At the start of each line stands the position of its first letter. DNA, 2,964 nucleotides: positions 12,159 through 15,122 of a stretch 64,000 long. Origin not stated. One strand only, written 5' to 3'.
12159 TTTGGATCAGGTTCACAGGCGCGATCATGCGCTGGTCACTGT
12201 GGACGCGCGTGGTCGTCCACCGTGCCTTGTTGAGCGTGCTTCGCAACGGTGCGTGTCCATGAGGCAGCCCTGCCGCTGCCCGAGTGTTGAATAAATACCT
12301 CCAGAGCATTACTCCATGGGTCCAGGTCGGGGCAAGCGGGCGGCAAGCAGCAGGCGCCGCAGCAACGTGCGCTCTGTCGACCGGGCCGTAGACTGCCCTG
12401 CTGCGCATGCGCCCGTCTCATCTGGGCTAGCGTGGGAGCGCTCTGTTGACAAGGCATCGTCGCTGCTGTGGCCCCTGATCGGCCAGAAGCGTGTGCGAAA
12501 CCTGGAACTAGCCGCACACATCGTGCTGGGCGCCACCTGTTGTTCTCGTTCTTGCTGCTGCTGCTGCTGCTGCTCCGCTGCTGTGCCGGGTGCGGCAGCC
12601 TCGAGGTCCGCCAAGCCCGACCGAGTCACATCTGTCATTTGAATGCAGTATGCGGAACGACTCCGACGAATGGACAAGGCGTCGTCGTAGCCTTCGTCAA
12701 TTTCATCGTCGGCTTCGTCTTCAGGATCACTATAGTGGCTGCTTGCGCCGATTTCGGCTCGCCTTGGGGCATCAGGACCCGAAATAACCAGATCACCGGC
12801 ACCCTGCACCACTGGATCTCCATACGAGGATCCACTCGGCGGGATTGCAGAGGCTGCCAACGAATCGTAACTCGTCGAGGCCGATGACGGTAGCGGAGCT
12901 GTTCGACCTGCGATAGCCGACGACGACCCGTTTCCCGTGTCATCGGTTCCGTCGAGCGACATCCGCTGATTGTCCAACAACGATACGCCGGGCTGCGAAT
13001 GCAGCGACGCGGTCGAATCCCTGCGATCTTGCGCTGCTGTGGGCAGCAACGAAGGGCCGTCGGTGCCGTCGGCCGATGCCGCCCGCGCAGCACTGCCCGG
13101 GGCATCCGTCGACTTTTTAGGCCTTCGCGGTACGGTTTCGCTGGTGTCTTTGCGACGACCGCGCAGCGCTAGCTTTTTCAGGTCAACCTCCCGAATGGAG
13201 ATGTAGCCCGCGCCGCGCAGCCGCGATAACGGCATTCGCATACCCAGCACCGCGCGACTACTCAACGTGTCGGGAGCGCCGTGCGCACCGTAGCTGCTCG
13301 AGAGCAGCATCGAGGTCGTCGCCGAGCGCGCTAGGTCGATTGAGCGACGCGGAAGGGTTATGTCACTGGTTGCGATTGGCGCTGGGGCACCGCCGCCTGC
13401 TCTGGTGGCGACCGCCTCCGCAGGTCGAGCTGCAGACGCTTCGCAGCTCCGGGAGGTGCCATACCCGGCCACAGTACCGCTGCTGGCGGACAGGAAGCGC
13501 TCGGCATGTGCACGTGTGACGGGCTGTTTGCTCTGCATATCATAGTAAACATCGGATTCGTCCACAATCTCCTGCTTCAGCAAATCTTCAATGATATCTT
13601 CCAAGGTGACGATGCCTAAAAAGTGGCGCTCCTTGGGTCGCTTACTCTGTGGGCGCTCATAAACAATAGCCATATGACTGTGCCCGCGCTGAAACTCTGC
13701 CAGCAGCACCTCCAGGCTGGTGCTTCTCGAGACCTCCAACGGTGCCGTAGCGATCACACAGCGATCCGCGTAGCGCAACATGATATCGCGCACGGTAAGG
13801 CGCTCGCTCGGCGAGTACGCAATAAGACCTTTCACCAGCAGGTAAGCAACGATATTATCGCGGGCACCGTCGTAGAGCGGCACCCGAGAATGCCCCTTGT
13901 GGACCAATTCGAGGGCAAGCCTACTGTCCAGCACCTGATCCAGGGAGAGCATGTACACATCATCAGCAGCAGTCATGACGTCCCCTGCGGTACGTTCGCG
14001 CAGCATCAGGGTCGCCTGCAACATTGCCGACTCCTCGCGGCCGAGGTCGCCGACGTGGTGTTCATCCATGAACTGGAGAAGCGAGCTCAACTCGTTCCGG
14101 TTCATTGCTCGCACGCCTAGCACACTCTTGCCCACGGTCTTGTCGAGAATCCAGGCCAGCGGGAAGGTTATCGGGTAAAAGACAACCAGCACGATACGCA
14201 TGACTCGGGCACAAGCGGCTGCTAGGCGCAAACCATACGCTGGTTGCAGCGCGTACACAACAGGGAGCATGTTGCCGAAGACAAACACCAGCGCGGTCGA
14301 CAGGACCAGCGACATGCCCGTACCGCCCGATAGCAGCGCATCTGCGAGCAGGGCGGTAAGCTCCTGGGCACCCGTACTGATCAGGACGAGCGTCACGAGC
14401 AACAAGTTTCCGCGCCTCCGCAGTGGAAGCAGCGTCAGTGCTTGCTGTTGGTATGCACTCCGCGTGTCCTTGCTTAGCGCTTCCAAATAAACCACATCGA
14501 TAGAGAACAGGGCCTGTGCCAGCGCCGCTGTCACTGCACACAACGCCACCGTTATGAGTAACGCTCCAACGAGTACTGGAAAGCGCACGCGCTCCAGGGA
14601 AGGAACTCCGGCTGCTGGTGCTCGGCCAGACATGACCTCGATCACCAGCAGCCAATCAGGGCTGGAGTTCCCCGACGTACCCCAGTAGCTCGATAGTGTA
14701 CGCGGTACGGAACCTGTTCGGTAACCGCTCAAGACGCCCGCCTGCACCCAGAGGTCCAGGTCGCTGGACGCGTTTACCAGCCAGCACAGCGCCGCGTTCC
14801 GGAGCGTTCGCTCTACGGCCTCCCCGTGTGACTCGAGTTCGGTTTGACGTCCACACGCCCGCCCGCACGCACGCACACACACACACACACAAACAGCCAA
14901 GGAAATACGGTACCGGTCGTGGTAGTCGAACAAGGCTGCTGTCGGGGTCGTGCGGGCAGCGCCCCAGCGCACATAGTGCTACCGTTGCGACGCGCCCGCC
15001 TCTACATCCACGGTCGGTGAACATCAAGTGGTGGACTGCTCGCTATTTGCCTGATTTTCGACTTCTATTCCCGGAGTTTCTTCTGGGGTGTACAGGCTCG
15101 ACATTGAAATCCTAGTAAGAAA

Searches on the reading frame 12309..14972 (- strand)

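Call 7: search_protein_families(library=pfam, proteins=[window:12309-14972:-])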
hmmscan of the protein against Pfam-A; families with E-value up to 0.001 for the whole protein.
window:12309-14972:- (887 aa): 2 families
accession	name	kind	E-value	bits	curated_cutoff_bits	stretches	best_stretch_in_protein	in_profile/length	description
PF01595.25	CNNM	-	1e-19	71.3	28.4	1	139-305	4-174/181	Cyclin M transmembrane N-terminal domain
PF00571.33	CBS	-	0.0003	21.5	24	0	409-464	7-55/57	CBS domain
